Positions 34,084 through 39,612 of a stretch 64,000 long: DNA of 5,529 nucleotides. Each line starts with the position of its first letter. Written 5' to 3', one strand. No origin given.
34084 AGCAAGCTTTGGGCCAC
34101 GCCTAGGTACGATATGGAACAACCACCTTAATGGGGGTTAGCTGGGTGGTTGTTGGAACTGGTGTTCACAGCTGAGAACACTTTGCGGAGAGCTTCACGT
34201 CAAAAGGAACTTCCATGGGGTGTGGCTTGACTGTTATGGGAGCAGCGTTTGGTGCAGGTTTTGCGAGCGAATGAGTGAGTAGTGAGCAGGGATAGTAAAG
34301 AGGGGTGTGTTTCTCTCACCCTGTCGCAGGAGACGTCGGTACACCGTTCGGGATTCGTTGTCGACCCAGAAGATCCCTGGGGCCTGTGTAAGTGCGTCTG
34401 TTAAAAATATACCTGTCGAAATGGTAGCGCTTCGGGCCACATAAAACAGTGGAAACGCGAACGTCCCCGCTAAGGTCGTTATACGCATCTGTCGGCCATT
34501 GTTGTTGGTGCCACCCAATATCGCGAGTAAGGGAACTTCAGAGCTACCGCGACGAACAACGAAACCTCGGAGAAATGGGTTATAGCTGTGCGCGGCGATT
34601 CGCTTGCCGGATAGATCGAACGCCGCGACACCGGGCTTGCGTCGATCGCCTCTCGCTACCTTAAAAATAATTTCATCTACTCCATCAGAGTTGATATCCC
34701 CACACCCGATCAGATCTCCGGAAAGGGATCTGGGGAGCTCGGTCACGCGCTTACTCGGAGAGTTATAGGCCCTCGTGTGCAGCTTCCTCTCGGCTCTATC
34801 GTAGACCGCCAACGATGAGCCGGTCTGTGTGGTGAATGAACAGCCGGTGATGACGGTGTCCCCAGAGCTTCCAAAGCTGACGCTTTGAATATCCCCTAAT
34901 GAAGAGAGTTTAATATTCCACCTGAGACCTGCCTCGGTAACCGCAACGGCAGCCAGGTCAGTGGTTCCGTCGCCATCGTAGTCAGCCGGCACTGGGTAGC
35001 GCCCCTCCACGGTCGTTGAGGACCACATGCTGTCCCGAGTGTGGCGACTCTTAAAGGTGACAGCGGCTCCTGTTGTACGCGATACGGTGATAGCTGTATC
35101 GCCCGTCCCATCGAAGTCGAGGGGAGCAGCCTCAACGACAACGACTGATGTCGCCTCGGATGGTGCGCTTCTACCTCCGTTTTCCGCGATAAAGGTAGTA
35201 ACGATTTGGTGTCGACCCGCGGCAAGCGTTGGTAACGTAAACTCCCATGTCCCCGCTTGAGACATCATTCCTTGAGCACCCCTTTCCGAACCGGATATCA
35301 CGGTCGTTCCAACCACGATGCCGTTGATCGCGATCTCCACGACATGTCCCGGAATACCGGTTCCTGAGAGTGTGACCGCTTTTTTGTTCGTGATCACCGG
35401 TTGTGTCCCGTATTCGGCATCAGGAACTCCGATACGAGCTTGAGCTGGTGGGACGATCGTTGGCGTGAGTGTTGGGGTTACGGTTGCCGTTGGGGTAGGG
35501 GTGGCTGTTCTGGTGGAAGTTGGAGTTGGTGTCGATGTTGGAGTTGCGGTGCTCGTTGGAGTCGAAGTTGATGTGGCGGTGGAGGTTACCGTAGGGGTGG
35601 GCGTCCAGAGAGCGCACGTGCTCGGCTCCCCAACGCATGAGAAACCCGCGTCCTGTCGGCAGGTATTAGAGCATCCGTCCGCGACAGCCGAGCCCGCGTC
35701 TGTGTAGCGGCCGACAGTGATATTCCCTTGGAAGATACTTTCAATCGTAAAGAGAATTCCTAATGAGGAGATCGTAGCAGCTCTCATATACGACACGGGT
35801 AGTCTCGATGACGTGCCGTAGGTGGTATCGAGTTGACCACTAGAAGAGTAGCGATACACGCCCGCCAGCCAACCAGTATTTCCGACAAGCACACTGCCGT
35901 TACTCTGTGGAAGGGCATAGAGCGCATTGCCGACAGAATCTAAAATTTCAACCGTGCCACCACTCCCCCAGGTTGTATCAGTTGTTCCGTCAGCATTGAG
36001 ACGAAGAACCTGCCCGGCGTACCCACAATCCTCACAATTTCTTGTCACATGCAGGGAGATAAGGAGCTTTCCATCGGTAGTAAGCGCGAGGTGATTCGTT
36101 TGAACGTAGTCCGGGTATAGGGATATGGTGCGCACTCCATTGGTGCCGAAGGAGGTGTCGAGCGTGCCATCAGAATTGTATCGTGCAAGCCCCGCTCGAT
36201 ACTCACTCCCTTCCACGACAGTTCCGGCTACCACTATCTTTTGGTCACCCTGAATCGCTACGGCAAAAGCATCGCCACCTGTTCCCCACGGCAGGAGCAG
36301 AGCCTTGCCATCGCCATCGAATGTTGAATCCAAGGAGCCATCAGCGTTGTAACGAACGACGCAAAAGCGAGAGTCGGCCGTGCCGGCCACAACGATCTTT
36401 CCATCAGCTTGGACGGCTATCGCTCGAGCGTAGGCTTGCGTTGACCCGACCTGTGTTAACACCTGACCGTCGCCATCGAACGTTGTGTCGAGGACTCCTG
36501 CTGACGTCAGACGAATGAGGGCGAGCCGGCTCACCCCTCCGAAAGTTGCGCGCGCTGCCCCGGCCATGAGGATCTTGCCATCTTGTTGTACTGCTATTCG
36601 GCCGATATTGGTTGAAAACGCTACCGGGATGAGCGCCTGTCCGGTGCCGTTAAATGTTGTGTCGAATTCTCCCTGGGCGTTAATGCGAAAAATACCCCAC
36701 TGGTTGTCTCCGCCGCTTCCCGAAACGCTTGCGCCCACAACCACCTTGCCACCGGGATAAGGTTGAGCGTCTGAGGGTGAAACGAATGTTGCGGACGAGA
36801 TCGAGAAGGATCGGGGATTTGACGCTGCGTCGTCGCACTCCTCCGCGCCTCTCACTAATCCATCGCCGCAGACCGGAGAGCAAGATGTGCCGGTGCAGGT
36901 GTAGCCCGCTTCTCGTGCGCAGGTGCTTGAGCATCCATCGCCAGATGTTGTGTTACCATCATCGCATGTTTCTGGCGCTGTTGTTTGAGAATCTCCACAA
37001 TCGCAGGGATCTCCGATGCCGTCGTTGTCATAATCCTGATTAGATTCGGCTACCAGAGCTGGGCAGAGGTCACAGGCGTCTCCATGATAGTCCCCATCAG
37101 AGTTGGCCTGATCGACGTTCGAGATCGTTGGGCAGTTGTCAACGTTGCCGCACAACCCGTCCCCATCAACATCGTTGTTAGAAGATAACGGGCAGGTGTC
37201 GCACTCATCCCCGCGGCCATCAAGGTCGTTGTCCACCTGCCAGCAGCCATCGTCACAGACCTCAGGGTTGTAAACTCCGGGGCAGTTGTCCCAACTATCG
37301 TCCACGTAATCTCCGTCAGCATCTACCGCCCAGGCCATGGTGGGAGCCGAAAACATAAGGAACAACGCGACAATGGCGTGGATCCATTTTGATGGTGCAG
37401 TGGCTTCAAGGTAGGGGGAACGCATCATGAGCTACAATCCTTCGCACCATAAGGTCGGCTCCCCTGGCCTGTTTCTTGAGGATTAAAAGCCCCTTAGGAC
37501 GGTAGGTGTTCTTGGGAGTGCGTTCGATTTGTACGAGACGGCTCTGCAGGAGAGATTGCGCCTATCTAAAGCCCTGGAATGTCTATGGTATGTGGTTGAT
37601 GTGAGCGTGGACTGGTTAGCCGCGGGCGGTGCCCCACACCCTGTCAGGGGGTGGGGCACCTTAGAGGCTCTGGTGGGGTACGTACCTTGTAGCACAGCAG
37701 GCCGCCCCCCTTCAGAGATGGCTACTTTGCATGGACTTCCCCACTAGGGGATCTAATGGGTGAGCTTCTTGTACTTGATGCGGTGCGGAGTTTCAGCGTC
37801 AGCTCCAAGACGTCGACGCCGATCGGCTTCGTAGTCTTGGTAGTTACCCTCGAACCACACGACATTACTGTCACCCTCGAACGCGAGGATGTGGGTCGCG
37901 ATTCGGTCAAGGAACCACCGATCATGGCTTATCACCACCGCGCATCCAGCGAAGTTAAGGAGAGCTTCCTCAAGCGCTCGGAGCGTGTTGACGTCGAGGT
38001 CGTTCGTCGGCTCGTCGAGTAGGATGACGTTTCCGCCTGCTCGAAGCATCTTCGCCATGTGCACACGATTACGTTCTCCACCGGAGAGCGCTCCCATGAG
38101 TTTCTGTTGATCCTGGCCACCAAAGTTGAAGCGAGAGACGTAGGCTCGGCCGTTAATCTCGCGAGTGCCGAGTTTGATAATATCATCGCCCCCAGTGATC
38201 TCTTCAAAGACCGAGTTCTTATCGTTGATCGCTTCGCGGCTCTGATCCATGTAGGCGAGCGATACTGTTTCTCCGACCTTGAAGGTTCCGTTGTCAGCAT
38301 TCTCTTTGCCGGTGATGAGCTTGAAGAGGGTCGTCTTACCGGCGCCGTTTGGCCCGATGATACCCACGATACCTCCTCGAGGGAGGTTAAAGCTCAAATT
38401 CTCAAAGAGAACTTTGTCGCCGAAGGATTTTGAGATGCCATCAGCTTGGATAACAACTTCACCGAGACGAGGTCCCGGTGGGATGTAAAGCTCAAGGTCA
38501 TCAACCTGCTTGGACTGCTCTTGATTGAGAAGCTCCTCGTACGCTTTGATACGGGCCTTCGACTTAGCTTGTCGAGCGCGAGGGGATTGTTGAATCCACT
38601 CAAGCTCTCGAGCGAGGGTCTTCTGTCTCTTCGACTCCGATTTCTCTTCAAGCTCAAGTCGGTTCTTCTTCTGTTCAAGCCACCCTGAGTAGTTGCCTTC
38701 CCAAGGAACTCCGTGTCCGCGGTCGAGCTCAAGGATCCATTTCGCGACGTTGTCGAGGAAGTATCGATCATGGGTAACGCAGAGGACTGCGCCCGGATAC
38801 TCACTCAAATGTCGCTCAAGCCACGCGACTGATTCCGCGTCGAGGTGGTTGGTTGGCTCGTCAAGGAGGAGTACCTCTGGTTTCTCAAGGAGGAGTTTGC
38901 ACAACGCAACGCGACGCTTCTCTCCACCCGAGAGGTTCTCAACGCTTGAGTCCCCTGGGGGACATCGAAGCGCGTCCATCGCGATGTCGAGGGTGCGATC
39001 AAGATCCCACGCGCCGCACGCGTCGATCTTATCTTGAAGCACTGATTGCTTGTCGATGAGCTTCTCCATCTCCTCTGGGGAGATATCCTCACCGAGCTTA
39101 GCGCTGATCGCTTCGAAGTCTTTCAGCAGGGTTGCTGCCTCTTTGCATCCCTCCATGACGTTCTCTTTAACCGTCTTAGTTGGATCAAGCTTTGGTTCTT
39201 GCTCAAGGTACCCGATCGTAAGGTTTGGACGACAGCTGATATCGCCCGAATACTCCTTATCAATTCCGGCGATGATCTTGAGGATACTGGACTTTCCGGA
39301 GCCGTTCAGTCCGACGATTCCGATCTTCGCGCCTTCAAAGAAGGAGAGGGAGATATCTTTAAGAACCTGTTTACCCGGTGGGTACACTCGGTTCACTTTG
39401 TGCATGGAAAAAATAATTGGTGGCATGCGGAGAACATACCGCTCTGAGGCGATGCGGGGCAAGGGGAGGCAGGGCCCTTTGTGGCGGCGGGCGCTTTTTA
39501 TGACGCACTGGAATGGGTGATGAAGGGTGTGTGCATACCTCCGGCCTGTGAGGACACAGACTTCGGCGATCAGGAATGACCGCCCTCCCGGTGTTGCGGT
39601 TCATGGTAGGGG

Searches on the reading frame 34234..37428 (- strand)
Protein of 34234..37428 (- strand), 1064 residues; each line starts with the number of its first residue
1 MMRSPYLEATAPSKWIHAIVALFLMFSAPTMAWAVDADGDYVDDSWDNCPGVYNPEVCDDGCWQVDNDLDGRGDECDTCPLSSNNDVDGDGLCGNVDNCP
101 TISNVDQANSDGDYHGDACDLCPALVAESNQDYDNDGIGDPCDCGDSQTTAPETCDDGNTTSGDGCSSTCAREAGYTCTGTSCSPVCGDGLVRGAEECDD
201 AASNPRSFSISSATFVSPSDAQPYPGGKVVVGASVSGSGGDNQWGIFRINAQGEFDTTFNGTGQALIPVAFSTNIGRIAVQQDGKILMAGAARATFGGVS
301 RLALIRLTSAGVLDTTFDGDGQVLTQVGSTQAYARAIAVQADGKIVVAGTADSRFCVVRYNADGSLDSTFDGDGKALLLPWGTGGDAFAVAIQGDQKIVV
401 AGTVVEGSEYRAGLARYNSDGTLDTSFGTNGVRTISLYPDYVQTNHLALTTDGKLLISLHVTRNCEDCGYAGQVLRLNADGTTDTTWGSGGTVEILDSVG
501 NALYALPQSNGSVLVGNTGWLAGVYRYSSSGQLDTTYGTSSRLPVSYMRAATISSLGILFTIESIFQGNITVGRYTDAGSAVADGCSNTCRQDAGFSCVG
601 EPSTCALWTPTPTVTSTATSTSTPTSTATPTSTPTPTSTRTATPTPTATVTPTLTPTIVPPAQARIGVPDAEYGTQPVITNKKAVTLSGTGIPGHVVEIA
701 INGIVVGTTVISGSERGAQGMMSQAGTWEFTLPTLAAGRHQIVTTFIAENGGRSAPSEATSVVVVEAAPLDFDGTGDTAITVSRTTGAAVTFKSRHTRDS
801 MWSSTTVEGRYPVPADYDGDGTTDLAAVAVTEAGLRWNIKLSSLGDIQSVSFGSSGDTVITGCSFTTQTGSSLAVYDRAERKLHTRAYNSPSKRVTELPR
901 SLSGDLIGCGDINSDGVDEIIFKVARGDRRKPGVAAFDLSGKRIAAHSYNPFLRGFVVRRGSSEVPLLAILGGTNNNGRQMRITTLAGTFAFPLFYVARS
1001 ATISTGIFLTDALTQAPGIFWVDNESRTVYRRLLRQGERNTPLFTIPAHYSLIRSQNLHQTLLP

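Call 17: search_protein_families(library=pfam, proteins=[window:34234-37428:-], max_evalue=0.001)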
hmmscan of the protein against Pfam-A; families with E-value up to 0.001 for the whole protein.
window:34234-37428:- (1064 aa): 3 families
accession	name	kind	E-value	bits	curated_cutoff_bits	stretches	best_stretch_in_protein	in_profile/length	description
PF17164.10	DUF5122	-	1.4e-42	144.1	27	4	340-370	1-36/36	Domain of unknown function (DUF5122) beta-propeller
PF02412.23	TSP_3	-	3e-10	40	25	1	66-107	2-36/36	Thrombospondin type 3 repeat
PF13948.11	DUF4215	-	3.7e-07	30.8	27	1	175-204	7-38/47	Domain of unknown function (DUF4215)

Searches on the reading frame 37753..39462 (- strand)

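Call 17: search_protein_families(library=pfam, proteins=[window:37753-39462:-], max_evalue=0.001)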
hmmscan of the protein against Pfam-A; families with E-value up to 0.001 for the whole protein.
window:37753-39462:- (569 aa): 13 families
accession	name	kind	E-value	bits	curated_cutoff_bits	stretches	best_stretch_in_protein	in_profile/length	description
PF00005.33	ABC_tran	-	5.4e-53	179.7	25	2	34-205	1-137/137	ABC transporter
PF13304.12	AAA_21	-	1.6e-16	61.7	27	1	176-237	237-304/304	AAA domain, putative AbiEii toxin, Type IV TA system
PF12848.13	ABC_tran_Xtn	-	9.1e-15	55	25.9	1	244-317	1-76/85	ABC transporter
PF02463.25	SMC_N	-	1.4e-08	34.9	40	0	45-64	25-44/220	RecF/RecN/SMC N terminal domain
PF13476.12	AAA_23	-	1.3e-06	29.6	27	1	353-384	10-40/201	AAA domain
PF13555.12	AAA_29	-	4.6e-05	23.5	27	0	355-380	14-39/61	P-loop containing region of AAA domain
PF01926.29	MMR_HSR1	-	5.5e-05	23.7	21.9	0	366-390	2-25/113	50S ribosome-binding GTPase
PF00931.28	NB-ARC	-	6.4e-05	22.8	23.5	0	363-411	19-66/248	NB-ARC domain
PF13175.12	AAA_15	-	0.00023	21.4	32.1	0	34-65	14-44/374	AAA ATPase domain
PF13401.12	AAA_22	-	0.00026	21.7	27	0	364-490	6-97/130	AAA domain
PF00006.31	ATP-synt_ab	-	0.00054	20.1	29.5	0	36-66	6-36/213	ATP synthase alpha/beta family, nucleotide-binding domain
PF00350.29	Dynamin_N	-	0.0008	19.9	27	0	47-203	1-109/168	Dynamin family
PF13238.12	AAA_18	-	0.00086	20.2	29.4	0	366-413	1-46/128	AAA domain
